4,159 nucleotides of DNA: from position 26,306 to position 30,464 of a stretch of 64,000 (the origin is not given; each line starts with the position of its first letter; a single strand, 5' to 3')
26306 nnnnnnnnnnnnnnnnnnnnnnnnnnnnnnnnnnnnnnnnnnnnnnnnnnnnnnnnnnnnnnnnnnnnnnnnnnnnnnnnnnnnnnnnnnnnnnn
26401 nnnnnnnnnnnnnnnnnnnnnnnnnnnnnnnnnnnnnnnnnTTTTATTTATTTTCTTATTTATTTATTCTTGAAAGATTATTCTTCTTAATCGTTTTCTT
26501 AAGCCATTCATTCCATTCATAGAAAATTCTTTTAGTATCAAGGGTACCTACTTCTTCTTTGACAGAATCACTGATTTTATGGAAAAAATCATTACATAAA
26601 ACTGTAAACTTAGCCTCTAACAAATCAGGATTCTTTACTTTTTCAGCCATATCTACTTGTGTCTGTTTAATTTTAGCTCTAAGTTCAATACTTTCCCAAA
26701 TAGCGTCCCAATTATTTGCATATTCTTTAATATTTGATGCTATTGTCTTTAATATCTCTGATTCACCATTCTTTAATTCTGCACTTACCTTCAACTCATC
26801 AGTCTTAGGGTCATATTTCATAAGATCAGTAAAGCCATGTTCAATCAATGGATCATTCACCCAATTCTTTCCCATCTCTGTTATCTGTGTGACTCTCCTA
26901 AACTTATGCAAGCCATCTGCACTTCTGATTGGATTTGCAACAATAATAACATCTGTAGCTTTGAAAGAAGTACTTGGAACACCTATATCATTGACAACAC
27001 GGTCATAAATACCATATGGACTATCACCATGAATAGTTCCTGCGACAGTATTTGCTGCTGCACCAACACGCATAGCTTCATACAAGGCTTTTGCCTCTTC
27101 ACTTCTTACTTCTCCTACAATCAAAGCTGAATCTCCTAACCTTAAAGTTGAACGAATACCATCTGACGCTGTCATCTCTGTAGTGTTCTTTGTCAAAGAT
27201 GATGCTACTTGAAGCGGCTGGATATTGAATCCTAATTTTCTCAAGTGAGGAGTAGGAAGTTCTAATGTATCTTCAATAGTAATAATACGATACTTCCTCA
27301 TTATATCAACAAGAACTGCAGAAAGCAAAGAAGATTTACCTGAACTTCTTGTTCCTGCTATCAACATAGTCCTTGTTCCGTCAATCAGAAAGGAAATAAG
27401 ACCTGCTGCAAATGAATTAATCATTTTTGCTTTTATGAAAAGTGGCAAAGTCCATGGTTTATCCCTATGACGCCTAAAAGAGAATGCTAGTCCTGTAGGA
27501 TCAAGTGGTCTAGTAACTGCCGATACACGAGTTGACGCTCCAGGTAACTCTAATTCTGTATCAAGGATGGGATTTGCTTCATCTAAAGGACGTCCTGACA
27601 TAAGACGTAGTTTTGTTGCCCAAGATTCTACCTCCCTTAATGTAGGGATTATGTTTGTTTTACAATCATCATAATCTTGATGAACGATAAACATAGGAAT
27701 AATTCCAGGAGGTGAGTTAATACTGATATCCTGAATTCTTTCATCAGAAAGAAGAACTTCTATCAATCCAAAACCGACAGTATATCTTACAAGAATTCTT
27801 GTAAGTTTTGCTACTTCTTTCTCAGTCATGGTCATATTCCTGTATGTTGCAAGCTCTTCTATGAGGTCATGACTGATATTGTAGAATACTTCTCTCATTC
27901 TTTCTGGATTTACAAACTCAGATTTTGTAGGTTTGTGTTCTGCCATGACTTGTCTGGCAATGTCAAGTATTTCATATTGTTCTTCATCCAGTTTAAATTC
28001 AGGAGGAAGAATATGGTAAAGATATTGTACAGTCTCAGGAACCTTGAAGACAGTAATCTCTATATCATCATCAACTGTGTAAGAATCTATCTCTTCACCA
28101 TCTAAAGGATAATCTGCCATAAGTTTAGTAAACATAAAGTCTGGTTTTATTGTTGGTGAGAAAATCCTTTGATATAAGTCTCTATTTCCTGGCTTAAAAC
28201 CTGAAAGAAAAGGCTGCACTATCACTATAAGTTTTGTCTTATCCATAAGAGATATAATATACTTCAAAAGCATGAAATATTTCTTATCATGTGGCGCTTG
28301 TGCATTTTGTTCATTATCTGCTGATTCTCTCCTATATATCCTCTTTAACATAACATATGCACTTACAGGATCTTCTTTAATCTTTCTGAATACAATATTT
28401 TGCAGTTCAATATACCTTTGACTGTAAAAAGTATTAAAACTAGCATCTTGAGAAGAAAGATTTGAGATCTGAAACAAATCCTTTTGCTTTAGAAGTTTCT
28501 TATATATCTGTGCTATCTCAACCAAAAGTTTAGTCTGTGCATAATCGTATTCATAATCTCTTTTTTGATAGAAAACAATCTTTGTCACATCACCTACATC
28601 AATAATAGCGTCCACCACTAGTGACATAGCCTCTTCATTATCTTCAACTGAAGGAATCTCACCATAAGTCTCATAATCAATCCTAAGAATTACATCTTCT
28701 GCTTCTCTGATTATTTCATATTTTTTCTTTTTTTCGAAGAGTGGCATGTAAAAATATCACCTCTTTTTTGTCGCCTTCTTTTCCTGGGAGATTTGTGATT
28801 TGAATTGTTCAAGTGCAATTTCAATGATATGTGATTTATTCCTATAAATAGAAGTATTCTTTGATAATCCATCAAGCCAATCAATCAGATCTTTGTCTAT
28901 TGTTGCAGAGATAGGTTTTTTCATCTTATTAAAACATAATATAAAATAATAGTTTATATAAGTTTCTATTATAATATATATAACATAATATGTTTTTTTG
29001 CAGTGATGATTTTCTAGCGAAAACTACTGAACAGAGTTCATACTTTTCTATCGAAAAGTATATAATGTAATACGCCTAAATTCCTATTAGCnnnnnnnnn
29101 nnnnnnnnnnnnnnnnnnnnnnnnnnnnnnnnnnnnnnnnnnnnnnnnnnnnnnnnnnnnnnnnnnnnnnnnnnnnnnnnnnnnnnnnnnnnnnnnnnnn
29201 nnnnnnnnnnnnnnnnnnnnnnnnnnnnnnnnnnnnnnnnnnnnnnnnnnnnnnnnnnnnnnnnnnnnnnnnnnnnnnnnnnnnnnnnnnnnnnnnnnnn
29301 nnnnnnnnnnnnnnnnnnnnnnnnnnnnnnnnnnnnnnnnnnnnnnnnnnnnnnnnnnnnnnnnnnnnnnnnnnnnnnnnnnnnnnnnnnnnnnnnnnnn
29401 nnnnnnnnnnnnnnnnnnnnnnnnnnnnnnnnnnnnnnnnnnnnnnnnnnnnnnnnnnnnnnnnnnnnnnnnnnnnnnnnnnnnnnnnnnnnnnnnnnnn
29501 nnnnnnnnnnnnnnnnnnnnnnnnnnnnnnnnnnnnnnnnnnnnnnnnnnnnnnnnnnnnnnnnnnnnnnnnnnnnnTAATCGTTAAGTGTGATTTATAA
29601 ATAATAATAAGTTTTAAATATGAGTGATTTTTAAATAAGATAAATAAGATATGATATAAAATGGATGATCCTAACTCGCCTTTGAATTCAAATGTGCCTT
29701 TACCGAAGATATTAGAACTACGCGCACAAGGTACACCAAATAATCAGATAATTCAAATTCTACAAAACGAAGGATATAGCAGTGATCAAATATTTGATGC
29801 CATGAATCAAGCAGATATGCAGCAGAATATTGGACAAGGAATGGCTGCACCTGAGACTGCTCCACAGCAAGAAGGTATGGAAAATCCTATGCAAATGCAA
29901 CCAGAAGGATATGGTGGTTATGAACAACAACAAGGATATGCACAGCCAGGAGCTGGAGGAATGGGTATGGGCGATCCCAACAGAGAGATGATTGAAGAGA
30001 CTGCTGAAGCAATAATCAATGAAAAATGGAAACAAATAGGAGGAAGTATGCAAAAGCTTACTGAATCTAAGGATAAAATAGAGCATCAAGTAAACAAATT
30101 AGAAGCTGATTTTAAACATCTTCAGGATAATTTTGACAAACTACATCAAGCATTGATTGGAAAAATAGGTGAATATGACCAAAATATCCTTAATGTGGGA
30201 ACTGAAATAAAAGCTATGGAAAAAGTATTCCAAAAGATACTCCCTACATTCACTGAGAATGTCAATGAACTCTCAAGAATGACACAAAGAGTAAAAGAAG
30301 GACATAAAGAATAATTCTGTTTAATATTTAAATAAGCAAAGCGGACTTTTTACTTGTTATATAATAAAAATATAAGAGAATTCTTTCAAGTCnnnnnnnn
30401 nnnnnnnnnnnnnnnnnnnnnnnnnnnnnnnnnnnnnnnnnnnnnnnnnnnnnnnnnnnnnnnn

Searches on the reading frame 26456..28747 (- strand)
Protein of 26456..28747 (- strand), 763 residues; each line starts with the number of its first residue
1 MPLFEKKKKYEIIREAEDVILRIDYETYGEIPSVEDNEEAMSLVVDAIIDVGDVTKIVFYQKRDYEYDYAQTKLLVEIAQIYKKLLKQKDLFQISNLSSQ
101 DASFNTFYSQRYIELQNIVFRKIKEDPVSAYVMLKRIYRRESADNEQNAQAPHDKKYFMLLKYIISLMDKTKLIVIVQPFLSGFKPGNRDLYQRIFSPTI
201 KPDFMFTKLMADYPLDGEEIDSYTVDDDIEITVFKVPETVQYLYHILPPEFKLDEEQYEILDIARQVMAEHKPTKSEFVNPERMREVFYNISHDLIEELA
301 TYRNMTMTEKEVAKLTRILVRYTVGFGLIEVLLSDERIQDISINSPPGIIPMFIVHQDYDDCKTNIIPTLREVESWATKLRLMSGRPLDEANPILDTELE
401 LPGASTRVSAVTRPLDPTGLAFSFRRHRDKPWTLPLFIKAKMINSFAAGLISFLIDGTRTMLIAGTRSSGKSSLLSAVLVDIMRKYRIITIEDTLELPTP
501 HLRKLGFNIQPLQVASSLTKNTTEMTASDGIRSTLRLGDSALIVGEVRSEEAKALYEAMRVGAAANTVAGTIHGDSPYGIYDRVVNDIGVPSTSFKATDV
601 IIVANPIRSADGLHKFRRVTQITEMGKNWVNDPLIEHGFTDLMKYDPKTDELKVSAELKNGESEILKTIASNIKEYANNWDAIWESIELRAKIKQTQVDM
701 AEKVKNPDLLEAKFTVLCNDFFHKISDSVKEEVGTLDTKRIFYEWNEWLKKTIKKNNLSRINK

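Call 9: search_protein_families(library=pfam, proteins=[window:26456-28747:-])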
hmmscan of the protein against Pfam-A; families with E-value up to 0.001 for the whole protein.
window:26456-28747:- (763 aa): 1 family
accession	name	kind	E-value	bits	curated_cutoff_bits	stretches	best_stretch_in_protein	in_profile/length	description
PF00437.27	T2SSE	-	5e-16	58.8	24.9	1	378-604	62-274/370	Type II/IV secretion system protein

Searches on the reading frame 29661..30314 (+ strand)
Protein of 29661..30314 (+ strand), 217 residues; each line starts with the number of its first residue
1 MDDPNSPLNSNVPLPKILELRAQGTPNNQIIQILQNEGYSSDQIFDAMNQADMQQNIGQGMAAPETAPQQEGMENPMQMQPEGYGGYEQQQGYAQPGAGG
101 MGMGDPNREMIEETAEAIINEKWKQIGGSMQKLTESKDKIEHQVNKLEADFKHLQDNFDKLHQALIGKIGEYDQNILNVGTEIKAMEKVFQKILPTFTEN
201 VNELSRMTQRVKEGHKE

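Call 38: search_protein_families(library=pfam, max_evalue=0.01, proteins=[window:29661-30314:+])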
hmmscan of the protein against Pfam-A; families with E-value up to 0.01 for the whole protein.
window:29661-30314:+ (217 aa): 2 families
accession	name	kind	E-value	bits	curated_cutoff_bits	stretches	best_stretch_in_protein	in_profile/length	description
PF06419.17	COG6_N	-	0.00097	19.7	27.4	0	107-163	28-82/114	Conserved oligomeric complex COG6, N-terminal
PF08647.16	BRE1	-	0.0026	18.3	27.9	0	130-163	5-38/95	BRE1 E3 ubiquitin ligase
